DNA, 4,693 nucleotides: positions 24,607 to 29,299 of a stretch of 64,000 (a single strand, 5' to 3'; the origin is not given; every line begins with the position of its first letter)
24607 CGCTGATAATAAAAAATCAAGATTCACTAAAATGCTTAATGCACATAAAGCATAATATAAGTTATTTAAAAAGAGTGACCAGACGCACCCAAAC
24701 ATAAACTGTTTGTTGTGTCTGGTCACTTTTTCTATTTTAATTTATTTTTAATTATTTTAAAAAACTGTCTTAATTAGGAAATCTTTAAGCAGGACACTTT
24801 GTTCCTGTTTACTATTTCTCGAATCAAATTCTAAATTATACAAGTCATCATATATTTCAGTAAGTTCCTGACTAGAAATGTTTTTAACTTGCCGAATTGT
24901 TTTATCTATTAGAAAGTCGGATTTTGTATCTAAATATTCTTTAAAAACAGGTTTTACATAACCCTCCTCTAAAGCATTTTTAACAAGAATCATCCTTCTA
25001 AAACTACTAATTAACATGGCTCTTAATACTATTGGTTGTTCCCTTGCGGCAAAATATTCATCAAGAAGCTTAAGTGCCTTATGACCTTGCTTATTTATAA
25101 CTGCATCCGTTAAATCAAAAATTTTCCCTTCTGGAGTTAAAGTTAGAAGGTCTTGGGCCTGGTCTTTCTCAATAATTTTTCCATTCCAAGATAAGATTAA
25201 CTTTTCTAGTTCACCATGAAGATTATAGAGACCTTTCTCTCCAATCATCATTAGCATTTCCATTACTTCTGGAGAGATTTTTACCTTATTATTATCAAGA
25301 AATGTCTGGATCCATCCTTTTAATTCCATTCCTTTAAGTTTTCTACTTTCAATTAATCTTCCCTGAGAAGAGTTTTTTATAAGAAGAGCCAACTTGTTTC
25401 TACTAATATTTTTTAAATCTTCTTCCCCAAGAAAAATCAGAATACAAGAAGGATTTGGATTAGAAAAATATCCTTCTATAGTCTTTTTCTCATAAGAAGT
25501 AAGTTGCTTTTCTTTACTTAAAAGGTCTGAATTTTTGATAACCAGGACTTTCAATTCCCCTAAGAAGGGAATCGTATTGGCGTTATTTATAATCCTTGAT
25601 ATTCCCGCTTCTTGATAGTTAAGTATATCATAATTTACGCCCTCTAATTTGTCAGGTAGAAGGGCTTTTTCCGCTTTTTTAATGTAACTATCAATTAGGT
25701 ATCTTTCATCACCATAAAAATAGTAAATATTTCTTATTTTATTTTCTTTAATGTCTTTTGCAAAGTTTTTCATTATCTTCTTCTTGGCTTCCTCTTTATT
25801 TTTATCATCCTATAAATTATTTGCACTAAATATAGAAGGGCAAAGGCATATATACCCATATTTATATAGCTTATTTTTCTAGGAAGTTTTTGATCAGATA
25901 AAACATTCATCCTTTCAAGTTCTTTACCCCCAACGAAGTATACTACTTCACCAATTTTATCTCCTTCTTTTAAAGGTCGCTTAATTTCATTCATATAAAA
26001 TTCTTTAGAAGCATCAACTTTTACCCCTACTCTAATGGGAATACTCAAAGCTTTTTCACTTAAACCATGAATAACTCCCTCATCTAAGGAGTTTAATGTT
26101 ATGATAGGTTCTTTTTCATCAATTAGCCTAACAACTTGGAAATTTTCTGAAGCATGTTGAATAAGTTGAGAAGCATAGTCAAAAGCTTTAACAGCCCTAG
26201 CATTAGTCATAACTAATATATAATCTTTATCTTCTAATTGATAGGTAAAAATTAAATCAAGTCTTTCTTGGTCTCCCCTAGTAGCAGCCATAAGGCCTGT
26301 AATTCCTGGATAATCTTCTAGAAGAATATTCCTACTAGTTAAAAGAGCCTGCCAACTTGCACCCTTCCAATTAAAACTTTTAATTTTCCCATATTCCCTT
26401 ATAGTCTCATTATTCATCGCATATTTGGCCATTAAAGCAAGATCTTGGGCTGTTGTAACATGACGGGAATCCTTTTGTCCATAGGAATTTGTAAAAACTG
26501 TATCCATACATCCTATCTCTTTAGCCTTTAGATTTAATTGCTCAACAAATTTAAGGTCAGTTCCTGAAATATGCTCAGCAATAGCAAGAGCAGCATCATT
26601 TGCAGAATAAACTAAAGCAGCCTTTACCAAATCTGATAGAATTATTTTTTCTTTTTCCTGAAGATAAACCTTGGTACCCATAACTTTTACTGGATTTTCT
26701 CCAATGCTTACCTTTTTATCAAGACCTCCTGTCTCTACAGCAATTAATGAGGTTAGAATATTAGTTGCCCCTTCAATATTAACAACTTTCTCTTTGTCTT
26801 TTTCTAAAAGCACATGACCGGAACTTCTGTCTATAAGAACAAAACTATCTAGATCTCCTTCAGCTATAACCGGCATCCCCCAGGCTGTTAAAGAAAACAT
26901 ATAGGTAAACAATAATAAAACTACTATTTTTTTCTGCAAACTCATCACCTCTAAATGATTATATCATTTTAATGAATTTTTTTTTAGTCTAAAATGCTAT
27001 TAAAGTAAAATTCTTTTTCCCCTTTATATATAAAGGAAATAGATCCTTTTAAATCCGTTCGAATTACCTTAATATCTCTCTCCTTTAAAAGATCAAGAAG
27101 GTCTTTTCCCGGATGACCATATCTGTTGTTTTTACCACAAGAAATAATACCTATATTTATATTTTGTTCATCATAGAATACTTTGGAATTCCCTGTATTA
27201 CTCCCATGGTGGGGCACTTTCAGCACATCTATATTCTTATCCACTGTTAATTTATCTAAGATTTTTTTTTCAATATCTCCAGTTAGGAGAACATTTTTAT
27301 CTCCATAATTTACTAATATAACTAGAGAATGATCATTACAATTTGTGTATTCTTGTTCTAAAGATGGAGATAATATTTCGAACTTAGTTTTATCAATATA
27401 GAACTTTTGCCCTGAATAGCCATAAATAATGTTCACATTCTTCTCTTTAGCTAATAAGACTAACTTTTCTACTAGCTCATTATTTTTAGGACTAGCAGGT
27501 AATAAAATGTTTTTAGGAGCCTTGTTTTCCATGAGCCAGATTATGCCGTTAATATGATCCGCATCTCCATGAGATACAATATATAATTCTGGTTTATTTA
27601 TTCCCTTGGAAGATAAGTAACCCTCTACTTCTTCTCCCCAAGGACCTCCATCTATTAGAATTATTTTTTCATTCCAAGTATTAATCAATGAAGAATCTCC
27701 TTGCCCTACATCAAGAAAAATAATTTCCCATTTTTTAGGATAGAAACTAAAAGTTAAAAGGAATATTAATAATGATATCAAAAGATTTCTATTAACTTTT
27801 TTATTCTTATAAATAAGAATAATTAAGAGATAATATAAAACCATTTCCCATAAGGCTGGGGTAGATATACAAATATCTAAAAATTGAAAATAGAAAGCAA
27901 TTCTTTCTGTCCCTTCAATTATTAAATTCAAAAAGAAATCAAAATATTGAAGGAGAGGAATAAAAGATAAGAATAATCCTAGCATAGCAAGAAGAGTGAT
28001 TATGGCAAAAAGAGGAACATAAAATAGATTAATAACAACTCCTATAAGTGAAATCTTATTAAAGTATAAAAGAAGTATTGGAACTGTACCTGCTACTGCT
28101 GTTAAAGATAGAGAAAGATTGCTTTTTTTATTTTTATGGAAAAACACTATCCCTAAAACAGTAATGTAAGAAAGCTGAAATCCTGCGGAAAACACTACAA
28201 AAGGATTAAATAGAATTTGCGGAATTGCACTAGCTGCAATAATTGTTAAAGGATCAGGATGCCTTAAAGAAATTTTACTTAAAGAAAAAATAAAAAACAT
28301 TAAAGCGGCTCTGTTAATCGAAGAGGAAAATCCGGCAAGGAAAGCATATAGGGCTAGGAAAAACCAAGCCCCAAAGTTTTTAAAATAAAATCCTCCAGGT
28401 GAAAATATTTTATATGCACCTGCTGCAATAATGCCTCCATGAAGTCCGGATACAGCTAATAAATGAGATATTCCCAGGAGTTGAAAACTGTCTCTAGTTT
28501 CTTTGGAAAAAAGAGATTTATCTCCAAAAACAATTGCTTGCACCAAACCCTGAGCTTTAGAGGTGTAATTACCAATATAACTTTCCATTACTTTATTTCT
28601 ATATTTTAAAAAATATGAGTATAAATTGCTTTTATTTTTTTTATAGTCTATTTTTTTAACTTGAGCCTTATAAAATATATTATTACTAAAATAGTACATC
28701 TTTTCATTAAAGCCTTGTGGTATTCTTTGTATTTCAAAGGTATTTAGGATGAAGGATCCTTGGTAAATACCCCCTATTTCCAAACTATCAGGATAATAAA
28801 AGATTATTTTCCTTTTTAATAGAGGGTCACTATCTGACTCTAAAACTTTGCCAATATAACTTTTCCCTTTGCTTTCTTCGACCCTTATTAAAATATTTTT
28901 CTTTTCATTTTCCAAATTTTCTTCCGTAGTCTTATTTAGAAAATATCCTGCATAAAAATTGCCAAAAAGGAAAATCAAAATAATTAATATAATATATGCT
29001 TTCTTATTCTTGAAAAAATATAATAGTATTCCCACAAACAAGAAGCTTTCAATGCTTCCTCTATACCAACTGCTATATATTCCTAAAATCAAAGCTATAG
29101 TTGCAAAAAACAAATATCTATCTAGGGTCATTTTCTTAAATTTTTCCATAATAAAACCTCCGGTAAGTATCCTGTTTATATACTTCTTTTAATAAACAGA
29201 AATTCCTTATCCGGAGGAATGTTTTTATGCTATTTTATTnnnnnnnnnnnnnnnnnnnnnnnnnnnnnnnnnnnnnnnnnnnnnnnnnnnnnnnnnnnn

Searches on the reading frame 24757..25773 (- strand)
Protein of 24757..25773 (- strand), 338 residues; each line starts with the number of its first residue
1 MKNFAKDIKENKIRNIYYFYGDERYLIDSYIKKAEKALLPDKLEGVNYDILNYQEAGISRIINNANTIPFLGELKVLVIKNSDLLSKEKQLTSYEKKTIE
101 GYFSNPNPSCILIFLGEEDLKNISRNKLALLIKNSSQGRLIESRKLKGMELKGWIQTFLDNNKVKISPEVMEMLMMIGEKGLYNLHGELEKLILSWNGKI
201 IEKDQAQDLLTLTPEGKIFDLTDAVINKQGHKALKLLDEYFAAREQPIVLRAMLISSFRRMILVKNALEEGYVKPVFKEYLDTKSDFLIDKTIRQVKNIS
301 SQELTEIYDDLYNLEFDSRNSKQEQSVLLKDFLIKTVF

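Call 38: search_protein_families(library=pfam, proteins=[window:24757-25773:-], max_evalue=0.00001)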
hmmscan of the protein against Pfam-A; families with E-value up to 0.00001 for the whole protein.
window:24757-25773:- (338 aa): 2 families
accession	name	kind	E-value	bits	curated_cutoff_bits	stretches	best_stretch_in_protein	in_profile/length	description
PF21694.2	DNA_pol3_delta_C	-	2.7e-20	73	27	1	216-335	2-120/121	DNA polymerase III delta subunit, C-terminal domain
PF06144.19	DNA_pol3_delta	-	2.5e-15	57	21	1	17-131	1-114/124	DNA polymerase III, delta subunit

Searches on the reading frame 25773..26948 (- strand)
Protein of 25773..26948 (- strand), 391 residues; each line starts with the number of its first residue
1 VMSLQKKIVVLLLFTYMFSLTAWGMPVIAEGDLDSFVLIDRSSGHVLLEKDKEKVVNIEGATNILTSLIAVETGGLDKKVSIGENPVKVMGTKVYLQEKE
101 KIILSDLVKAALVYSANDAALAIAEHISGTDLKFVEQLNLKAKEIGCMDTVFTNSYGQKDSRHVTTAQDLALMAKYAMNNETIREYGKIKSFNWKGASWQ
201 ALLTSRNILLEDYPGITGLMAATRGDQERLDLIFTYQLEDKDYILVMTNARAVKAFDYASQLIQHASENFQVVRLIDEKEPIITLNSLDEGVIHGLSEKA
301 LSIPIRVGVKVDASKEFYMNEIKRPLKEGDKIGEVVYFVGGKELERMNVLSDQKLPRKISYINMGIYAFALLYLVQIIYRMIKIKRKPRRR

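Call 38: search_protein_families(library=pfam, proteins=[window:25773-26948:-], max_evalue=0.00001)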
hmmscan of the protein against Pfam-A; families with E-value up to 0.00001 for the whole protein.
window:25773-26948:- (391 aa): 1 family
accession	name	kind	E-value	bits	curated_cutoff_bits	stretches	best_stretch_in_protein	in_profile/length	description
PF00768.25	Peptidase_S11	-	8.7e-35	120.7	27.6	1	34-219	13-207/239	D-alanyl-D-alanine carboxypeptidase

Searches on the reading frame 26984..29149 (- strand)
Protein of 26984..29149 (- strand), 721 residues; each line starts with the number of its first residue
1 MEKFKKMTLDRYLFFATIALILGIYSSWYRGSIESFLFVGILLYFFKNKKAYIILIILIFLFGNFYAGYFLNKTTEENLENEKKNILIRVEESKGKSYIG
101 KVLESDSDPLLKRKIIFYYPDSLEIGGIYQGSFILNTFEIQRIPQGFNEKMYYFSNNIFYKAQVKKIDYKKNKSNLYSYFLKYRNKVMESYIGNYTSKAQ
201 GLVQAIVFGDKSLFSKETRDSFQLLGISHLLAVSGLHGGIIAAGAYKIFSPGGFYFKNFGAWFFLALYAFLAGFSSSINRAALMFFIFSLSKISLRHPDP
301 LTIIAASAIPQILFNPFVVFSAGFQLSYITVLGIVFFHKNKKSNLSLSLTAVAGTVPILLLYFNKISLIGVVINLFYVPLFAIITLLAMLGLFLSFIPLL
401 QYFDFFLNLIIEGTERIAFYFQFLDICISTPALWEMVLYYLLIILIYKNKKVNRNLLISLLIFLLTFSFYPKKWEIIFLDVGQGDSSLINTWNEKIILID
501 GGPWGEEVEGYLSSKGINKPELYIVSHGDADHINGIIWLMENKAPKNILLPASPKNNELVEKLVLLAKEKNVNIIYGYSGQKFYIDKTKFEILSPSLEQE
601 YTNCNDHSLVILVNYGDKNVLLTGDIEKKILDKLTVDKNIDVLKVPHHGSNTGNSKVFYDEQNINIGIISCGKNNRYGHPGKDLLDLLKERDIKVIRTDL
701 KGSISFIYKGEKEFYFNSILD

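Call 38: search_protein_families(library=pfam, proteins=[window:26984-29149:-], max_evalue=0.00001)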
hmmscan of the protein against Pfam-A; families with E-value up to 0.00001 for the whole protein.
window:26984-29149:- (721 aa): 2 families
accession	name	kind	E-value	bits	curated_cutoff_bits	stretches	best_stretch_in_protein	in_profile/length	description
PF03772.21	Competence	-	1.9e-47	162.3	23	1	206-446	1-263/270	Competence protein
PF00753.33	Lactamase_B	-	3.7e-10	40.5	22.7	1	480-670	2-193/196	Metallo-beta-lactamase superfamily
